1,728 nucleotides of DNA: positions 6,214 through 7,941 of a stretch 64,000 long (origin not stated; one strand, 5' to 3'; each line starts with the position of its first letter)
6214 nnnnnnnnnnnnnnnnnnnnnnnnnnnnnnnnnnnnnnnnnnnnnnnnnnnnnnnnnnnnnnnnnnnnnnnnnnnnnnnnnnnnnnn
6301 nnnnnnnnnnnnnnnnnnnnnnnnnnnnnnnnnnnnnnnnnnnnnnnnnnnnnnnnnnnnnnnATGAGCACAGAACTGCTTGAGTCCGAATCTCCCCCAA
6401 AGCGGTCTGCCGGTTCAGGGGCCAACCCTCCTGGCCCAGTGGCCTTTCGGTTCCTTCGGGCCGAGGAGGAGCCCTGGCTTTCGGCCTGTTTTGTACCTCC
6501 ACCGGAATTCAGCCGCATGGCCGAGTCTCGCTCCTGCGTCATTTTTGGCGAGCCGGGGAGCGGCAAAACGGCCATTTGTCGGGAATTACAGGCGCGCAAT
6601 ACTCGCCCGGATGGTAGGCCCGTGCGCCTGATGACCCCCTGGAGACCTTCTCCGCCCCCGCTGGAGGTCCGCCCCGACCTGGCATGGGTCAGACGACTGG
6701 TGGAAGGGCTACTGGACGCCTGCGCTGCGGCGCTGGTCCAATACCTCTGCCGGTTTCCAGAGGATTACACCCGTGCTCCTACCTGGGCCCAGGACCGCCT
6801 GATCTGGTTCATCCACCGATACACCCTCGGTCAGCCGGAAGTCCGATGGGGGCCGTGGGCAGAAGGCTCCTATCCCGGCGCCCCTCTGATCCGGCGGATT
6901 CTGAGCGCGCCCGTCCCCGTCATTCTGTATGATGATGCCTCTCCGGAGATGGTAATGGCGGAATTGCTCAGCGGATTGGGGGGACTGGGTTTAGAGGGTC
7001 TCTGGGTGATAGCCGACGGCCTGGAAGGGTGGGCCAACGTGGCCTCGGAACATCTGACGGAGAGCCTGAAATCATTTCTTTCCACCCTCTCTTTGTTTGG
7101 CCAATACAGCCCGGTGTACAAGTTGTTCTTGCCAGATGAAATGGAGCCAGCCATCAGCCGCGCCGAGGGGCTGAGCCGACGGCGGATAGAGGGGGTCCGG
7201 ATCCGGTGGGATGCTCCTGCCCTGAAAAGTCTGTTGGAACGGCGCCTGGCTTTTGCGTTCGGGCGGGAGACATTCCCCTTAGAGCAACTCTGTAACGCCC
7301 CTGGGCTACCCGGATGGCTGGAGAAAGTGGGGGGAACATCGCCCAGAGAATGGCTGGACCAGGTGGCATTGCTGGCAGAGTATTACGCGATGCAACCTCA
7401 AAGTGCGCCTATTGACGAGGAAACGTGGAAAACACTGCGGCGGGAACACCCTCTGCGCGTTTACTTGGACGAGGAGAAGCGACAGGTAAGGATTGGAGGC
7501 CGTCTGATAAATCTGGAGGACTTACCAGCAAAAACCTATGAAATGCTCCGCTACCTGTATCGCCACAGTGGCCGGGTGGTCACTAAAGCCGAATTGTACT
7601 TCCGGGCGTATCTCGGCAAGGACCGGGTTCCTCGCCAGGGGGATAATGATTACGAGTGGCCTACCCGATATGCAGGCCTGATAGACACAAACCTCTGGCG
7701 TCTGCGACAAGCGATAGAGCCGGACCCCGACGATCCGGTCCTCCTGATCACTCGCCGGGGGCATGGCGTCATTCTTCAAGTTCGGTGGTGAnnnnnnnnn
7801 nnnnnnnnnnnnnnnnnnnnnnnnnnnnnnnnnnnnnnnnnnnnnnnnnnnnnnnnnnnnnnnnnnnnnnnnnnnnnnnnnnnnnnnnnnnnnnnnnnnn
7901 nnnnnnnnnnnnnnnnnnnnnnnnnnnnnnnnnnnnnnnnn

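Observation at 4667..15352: Seven-gene plus-strand array combining a three-paralog NTPase set, two STAND NTPases, a GNAT and an RRE-containing radical-SAM/SPASM enzyme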

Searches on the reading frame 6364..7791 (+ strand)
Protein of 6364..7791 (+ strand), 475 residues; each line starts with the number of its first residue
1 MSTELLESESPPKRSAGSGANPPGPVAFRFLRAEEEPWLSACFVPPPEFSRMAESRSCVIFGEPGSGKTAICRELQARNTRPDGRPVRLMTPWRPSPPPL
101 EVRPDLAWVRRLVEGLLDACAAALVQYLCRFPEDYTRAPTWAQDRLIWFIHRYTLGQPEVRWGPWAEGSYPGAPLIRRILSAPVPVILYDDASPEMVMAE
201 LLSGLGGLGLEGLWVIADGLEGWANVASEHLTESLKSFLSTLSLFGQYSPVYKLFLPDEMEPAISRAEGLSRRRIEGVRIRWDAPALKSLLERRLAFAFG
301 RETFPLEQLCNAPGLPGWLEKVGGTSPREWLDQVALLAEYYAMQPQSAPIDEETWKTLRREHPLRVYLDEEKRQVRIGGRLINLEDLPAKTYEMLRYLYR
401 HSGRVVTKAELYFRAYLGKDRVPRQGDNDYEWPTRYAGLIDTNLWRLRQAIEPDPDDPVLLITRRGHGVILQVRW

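Call 4: search_protein_families(library=pfam, proteins=[window:6364-7791:+], max_evalue=0.01)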
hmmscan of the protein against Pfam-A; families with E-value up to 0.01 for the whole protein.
window:6364-7791:+ (475 aa): 6 families
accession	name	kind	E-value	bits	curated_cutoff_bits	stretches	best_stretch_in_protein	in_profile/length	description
PF00486.34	Trans_reg_C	-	2.5e-07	31.1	26.2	0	386-412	5-31/77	Transcriptional regulatory protein, C terminal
PF13191.12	AAA_16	-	1.4e-05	26.1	32.6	1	54-236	23-156/167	AAA ATPase domain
PF13401.12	AAA_22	-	0.00029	21.6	27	1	55-84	5-33/130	AAA domain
PF24389.1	ORC-CDC6-like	-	0.00042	19.6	27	1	43-77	20-54/571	ORC-CDC6-like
PF20720.3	nSTAND3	-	0.0026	17.9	27.2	1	53-78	15-40/155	Novel STAND NTPase 3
PF01443.25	Viral_helicase1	-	0.006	16.8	21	1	58-103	1-45/228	Viral superfamily 1 RNA helicase core domain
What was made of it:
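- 6364..7791 (+): g2: DS-41/Sll1717-like AAA+ ATPase (Walker A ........, Walker B IADGLEG) with a C-terminal OmpR/PhoB-type winged helix (residues ~366-475). Pfam Trans_reg_C at 31.1 bits, above the 26.2 cut-off, plus weak AAA_16 and ORC-CDC6-like matches (call 4).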

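Call 5: search_protein_families(library=padloc, proteins=[window:6364-7791:+], max_evalue=0.01)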
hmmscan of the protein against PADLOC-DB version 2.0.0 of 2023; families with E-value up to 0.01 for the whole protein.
window:6364-7791:+ (475 aa): 2 families
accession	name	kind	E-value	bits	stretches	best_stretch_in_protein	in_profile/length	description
PDLC02195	IetA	-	0.0023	15.3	1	53-78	135-160/395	-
PDLC04140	mad8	-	0.0033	15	0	52-75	24-47/314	mads_8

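Call 6: search_protein_families(library=ncbifam, proteins=[window:6364-7791:+], max_evalue=0.01)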
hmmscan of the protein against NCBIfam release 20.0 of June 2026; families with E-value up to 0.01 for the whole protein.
window:6364-7791:+ (475 aa): 5 families
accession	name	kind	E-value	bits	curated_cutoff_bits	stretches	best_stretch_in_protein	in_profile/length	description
NF047389.1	ATPase_Sll1717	subfamily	2.3e-17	63.3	75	2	31-88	4-59/454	P-loop ATPase, Sll1717 family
NF053860.1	DS41_1_antiphage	equivalog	9.1e-13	48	370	2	28-79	7-63/448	anti-phage protein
NF045944.1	ResRegRpaBCyano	equivalog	1.6e-06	27.7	330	1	366-472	136-228/229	response regulator transcription factor RpaB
NF040534.1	resp_reg_YycF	equivalog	2.3e-05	23.8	340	1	386-472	155-228/231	response regulator YycF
NF058535.1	antiphage_EruA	equivalog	0.0058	14.8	1000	1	48-79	17-48/1318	NACHT domain-containing antiphage protein EruA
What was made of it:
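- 6364..7791 (+): NCBIfam Sll1717 at 63 bits, cut-off 75 (call 6).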

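Call 10: find_encoding_contigs(protein=window:6364-7791:+, flank=10000, max_places=6)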
Protein window:6364-7791:+ (475 aa): 1 contig read that carries it; 1 place shown.
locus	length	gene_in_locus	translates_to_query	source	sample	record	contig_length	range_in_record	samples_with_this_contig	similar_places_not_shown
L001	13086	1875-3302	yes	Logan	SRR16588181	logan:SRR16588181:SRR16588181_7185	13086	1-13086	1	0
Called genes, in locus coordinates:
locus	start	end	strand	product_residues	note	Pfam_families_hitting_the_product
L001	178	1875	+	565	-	-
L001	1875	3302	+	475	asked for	PF13191:AAA_16 (faint), PF00486:Trans_reg_C (faint)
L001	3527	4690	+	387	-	-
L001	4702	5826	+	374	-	PF01637:ATPase_2, PF13191:AAA_16 (weak)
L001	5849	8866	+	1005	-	PF13191:AAA_16 (weak), PF13374:TPR_10 (faint), PF07719:TPR_2 (faint), PF17874:TPR_MalT, PF00515:TPR_1 (faint), PF13424:TPR_12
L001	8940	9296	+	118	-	PF00583:Acetyltransf_1, PF13302:Acetyltransf_3 (weak), PF13673:Acetyltransf_10 (weak), PF13508:Acetyltransf_7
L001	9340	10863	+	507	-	PF04055:Radical_SAM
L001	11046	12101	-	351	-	-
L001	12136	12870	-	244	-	PF00702:Hydrolase, PF13419:HAD_2, PF13242:Hydrolase_like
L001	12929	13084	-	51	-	?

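Call 12: find_homologous_proteins(query=window:6364-7791:+, max_evalue=0.001)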
Query window:6364-7791:+ (475 aa): 95 proteins with E <= 0.001 among 8000 candidates.
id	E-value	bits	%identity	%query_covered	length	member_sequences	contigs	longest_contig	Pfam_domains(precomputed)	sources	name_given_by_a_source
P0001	0.0e+0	1097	100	100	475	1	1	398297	PF00486.35,PF13191.13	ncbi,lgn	-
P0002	8.4e-261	884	82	100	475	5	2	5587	PF00486.35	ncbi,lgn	-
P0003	2.0e-255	866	80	100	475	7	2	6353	PF00486.35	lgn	-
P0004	1.1e-252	857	80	100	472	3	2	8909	PF00486.35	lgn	-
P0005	1.3e-232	791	75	96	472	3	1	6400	PF00486.35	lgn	-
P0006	7.6e-231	785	73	96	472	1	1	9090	PF00486.35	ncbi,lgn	-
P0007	7.2e-214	729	75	89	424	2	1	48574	PF00486.35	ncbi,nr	ncbi:MAG: winged helix-turn-helix transcriptional regulator [Thermoflexales bacterium]|nr:winged hel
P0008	4.2e-204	697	68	95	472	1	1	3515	PF00486.35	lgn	-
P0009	1.7e-201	688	67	95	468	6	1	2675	PF00486.35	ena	-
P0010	2.8e-192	658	64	95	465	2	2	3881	PF00486.35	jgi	-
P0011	9.6e-190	650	64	96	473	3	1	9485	PF00486.35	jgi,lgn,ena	-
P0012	7.4e-189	647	62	95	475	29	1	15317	PF00486.35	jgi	jgi:hypothetical protein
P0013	3.9e-186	638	60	99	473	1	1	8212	-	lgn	-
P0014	8.9e-186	637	60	97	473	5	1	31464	PF00486.35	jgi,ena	-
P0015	1.4e-184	633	62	95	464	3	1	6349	PF00486.35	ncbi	-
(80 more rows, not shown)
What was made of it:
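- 6364..7791 (+): 95 full-length homologs, all Chloroflexota where named (call 12).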

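Call 17: find_related_loci(query=A2, collection=genome_contigs, flank=10000)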
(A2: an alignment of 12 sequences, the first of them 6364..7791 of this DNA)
Query A2 (475 aa) in genome_contigs; peptide patterns used: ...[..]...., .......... (x = any residue, [..] = any of these).
293 stretches matched a pattern; 48 encode a relative of the query (tblastn E <= 1e-3); 48 distinct loci.
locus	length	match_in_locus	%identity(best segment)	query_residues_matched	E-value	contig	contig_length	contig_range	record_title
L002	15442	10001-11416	81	1-475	0e+0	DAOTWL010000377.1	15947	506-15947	MAG TPA_asm: Anaerolineae bacterium isolate H13_138 k109_262639, whole genome shotgun sequence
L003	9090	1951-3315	73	21-475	0e+0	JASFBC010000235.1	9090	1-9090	MAG: Anaerolineae bacterium isolate PO_4 k141_509306, whole genome shotgun sequence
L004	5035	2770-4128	65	23-475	0e+0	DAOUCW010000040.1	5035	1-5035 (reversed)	MAG TPA_asm: Anaerolineae bacterium isolate H87_871 6720, whole genome shotgun sequence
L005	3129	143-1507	63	21-475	0e+0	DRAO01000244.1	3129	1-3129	MAG TPA_asm: Chloroflexota bacterium isolate HyVt-206 Ga0116200_10023187, whole genome shotgun sequence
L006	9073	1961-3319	61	24-475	0e+0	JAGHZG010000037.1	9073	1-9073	MAG: Chloroflexota bacterium isolate 626A.7 NODE_1034_length_9073_cov_3.927035, whole genome shotgun sequence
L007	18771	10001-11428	59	7-475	5e-178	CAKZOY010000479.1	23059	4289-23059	MAG TPA_asm: uncultured Chloroflexi bacterium isolate SRR5214706_bin.33_CONCOCT_v1.1_MAG genome assembly, contig: ERZ174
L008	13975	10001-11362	58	22-475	3e-171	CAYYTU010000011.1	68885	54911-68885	MAG TPA_asm: uncultured Anaerolineales bacterium isolate binchicken_co17_286 genome assembly, contig: NODE_1270_length_6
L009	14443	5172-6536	62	24-475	0e+0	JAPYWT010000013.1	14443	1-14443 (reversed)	MAG: Thermoflexus sp. isolate RSWP15 scaffold_665_c1, whole genome shotgun sequence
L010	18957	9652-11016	57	23-475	1e-163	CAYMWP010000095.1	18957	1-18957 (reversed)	MAG TPA_asm: uncultured Anaerolineales bacterium isolate binchicken_co334_151 genome assembly, contig: NODE_5012_length_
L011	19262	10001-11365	52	21-475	8e-146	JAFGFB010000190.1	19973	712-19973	MAG: Anaerolineae bacterium isolate Zod_Metabat.1288 k87_7570275, whole genome shotgun sequence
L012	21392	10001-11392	49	14-475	2e-136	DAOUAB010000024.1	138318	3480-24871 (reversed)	MAG TPA_asm: Anaerolineales bacterium isolate H61_599 k121_9402, whole genome shotgun sequence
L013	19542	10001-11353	49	23-475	2e-134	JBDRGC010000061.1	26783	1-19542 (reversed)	MAG: Chloroflexota bacterium isolate MEGAHIT-group-1.410 k141_5373388, whole genome shotgun sequence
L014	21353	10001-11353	42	27-475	3e-116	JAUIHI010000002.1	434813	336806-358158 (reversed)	MAG: Anaerolineae bacterium isolate Co_bin.203 NODE_171_length_434813_cov_4.396537, whole genome shotgun sequence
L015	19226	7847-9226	75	16-475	0e+0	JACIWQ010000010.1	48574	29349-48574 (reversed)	MAG: Thermoflexales bacterium isolate MAG-30 Thermoflexales_E3_bin20_Scaffold_10, whole genome shotgun sequence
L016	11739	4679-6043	42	20-475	3e-108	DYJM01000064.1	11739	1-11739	MAG TPA_asm: Acidithiobacillus ferrivorans isolate SulCav_AS07-7_55_38 SulCav_AS07_7_5362_length_11739_cov_20_766775, wh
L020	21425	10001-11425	41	21-475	1e-103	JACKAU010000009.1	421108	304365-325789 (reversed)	MAG: Anaerolineales bacterium isolate HK-STAS-CHLO-3 HK-STAS-CHLO-3_9, whole genome shotgun sequence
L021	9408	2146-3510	41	20-475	2e-98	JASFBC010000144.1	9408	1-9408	MAG: Anaerolineae bacterium isolate PO_4 k141_19618, whole genome shotgun sequence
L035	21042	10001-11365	35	18-475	2e-70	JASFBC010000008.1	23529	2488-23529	MAG: Anaerolineae bacterium isolate PO_4 k141_409189, whole genome shotgun sequence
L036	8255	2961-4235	36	23-475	3e-68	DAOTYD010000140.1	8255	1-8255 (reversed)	MAG TPA_asm: Anaerolineae bacterium isolate H23_305 k115_52983, whole genome shotgun sequence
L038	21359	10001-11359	31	24-474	9e-61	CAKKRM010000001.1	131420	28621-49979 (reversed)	Anaerolineales bacterium isolate Hainich-H51-bin274-1-1 genome assembly, contig: H51-bin274_1_1_Hain_H51_02um_R2_31_leng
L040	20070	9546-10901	30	15-471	2e-58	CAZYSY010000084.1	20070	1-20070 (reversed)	MAG TPA_asm: uncultured Caldilineales bacterium isolate binchicken_co219_342 genome assembly, contig: k141_1613985, whol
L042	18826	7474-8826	40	27-475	6e-97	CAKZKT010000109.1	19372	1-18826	MAG TPA_asm: uncultured Anaerolineae bacterium isolate SRR5214706_bin.5_CONCOCT_v1.1_MAG genome assembly, contig: ERZ174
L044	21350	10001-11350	32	14-471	2e-56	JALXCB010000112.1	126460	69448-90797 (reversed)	MAG: Anaerolineae bacterium isolate T2_metabat2_scaf2bin.134 T2_NODE_35_length_126460_cov_19.969889, whole genome shotgu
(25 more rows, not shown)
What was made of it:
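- One MAG can hold 2-3 deeply divergent cassettes: PO_4 has L003, L021 and L035 (call 17). Deep paralogous cassettes are retained over the long term (call 17).
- Tried and rejected: I repeated it with 12 sequences (call 17).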

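Call 77: search_protein_families(library=pfam, proteins=[L044:12830-14344:+, L040:12391-13833:+, L042:10456-11760:+, L012:12828-16976:+, L038:6783-9911:+, L020:14306-17518:+, L036:295-2940:+], max_evalue=0.001)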
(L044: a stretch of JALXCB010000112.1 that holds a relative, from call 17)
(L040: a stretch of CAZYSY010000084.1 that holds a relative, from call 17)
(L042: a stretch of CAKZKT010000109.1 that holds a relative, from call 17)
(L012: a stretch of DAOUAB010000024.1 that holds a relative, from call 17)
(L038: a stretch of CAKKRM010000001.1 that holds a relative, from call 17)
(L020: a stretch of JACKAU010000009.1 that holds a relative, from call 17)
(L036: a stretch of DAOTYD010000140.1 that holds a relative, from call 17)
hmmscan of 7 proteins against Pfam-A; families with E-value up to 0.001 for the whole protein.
L044:12830-14344:+ (504 aa): 5 families
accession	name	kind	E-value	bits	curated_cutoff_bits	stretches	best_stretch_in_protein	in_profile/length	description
PF01637.24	ATPase_2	-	1.4e-07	32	33.2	1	19-266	1-220/225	ATPase domain predominantly from Archaea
PF13191.12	AAA_16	-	5.9e-06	27.3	32.6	1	19-160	2-140/167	AAA ATPase domain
PF13401.12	AAA_22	-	9.9e-06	26.3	27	1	48-192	9-122/130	AAA domain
PF13173.12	AAA_14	-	9.4e-05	22.9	27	1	46-103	4-53/129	AAA domain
PF24883.2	NPHP3_N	-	0.00031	21.4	24.8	1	42-161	20-133/164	Nephrocystin 3, N-terminal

L040:12391-13833:+ (480 aa): 1 family
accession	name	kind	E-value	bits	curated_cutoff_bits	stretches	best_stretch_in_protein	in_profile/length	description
PF13191.12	AAA_16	-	0.00012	23.1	32.6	1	17-173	2-153/167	AAA ATPase domain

L042:10456-11760:+ (434 aa): 2 families
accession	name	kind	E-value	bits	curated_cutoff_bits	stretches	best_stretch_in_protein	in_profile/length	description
PF13191.12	AAA_16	-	2.1e-06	28.8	32.6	1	20-174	2-153/167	AAA ATPase domain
PF13401.12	AAA_22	-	3.5e-05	24.6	27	0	47-91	7-54/130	AAA domain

L012:12828-16976:+ (1382 aa): 12 families
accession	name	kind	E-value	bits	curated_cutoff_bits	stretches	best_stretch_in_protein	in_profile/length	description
PF13191.12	AAA_16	-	3.2e-16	60.7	32.6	2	386-524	1-142/167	AAA ATPase domain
PF13401.12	AAA_22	-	3.2e-14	53.8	27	2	406-569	4-125/130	AAA domain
PF13424.12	TPR_12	-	1.1e-13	51.6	30.1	1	1204-1256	22-76/77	Tetratricopeptide repeat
PF05729.18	NACHT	-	6.1e-09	36.4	26.7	0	46-137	4-90/167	NACHT domain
PF13374.12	TPR_10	-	2.7e-08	34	27.5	0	999-1031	2-34/42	Tetratricopeptide repeat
PF13181.12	TPR_8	-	1.2e-07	31.8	25.7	0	999-1026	1-28/34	Tetratricopeptide repeat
PF07719.23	TPR_2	-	1.3e-07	31.6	27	0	1226-1257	2-33/34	Tetratricopeptide repeat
PF00515.34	TPR_1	-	8e-07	29.1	27.8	0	999-1026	1-28/34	Tetratricopeptide repeat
PF01637.24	ATPase_2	-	1.9e-06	28.3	33.2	0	399-436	12-49/225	ATPase domain predominantly from Archaea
PF24883.2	NPHP3_N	-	3.1e-06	27.9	24.8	0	42-128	22-103/164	Nephrocystin 3, N-terminal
PF20720.3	nSTAND3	-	2e-05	24.8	27.2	0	393-451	3-61/155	Novel STAND NTPase 3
PF13481.12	AAA_25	-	0.00062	19.9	27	0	30-118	21-118/195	AAA domain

L038:6783-9911:+ (1042 aa): 10 families
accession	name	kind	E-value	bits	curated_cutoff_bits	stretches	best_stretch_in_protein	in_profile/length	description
PF13424.12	TPR_12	-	1.3e-16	61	30.1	1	660-725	10-77/77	Tetratricopeptide repeat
PF13374.12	TPR_10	-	1.7e-11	44.1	27.5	0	693-726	2-35/42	Tetratricopeptide repeat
PF13181.12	TPR_8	-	5.3e-10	39.1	25.7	0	660-678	8-26/34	Tetratricopeptide repeat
PF07719.23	TPR_2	-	1.6e-08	34.4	27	0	658-678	6-26/34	Tetratricopeptide repeat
PF00515.34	TPR_1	-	1.4e-07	31.4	27.8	0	660-682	8-30/34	Tetratricopeptide repeat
PF13191.12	AAA_16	-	4.5e-06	27.7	32.6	1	14-165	1-142/167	AAA ATPase domain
PF13176.12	TPR_7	-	9.6e-06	25.7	27.9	0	660-687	6-35/36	Tetratricopeptide repeat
PF14559.12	TPR_19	-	0.00048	20.8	25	0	879-904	26-51/68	Tetratricopeptide repeat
PF13431.12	TPR_17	-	0.00063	20.3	24.4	0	878-899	13-34/34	Tetratricopeptide repeat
PF17874.7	TPR_MalT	-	0.00096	19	45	0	658-737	85-165/336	MalT-like TPR region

L020:14306-17518:+ (1070 aa): 6 families
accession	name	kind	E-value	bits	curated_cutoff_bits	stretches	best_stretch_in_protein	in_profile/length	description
PF13424.12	TPR_12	-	8.8e-10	39.1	30.1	1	651-722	2-75/77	Tetratricopeptide repeat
PF13191.12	AAA_16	-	2.6e-09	38.2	32.6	1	24-171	1-145/167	AAA ATPase domain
PF13401.12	AAA_22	-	9.6e-06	26.4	27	1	46-218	6-129/130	AAA domain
PF01637.24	ATPase_2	-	3.8e-05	24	33.2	1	28-172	4-124/225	ATPase domain predominantly from Archaea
PF00515.34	TPR_1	-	5.6e-05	23.2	27.8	1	652-680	1-29/34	Tetratricopeptide repeat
PF13181.12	TPR_8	-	0.00035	20.9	25.7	1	652-680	1-29/34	Tetratricopeptide repeat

L036:295-2940:+ (881 aa): 1 family
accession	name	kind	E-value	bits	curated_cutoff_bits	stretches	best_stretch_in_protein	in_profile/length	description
PF19960.5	EAD7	-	1.1e-10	41.5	32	1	690-737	12-59/62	Effector-associated domain 7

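Call 87: find_related_loci(query=A2, collection=viral_contigs, flank=10000)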
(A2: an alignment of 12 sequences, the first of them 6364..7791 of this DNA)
Query A2 (475 aa) in viral_contigs; peptide patterns used: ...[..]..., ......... (x = any residue, [..] = any of these).
600 stretches matched a pattern, but none encodes a relative of the query by tblastn (E <= 1e-3).
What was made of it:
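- No relatives of g2 were found on IMG/VR contigs, so there is no phage link in either direction (call 87).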

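Call 90: search_protein_families(library=ncbifam, alignment_id=A1, max_evalue=0.001)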
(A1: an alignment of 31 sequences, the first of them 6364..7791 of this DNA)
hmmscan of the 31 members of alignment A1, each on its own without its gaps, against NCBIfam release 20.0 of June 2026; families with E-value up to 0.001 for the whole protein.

A. member 1, window:6364-7791:+ (475 aa): 4 families
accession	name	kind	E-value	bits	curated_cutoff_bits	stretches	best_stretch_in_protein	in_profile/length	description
NF047389.1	ATPase_Sll1717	subfamily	2.3e-17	63.3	75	2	31-88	4-59/454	P-loop ATPase, Sll1717 family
NF053860.1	DS41_1_antiphage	equivalog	9.1e-13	48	370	1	28-79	7-63/448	anti-phage protein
NF045944.1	ResRegRpaBCyano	equivalog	1.6e-06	27.7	330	1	366-472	136-228/229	response regulator transcription factor RpaB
NF040534.1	resp_reg_YycF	equivalog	2.3e-05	23.8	340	1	386-472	155-228/231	response regulator YycF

B. families by the number of members that match (of 31 scanned): 12 families
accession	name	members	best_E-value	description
NF053860.1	DS41_1_antiphage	31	3.1e-20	anti-phage protein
NF047389.1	ATPase_Sll1717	31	5e-19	P-loop ATPase, Sll1717 family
NF045944.1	ResRegRpaBCyano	19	7.4e-08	response regulator transcription factor RpaB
NF040534.1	resp_reg_YycF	16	6.5e-07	response regulator YycF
NF040689.1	MtrAB_MtrA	4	1.8e-06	MtrAB system response regulator MtrA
NF007005.1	PRK09468.1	2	0.00035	osmolarity response regulator transcription factor OmpR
NF033117.2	vanR_ACDEGLN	1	6.3e-06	VanR-ABDEGLN family response regulator transcription factor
NF058535.1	antiphage_EruA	1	0.00029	NACHT domain-containing antiphage protein EruA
TIGR02154.1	PhoB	1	0.00053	phosphate regulon transcriptional regulator PhoB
NF010430.0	PRK13856.1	1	0.00056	two-component response regulator VirG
NF005568.0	PRK07239.1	1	0.00076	uroporphyrinogen-III synthase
TIGR02782.1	TrbB_P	1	0.00087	P-type conjugative transfer ATPase TrbB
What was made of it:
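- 6364..7791 (+): All 31 orthologs hit the DS41_1 and Sll1717 models (call 90).
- On OmpR/PhoB-type winged-helix DNA-binding domain: RpaB, YycF and MtrA models hit the same region in 19 of 31 orthologs (call 90).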
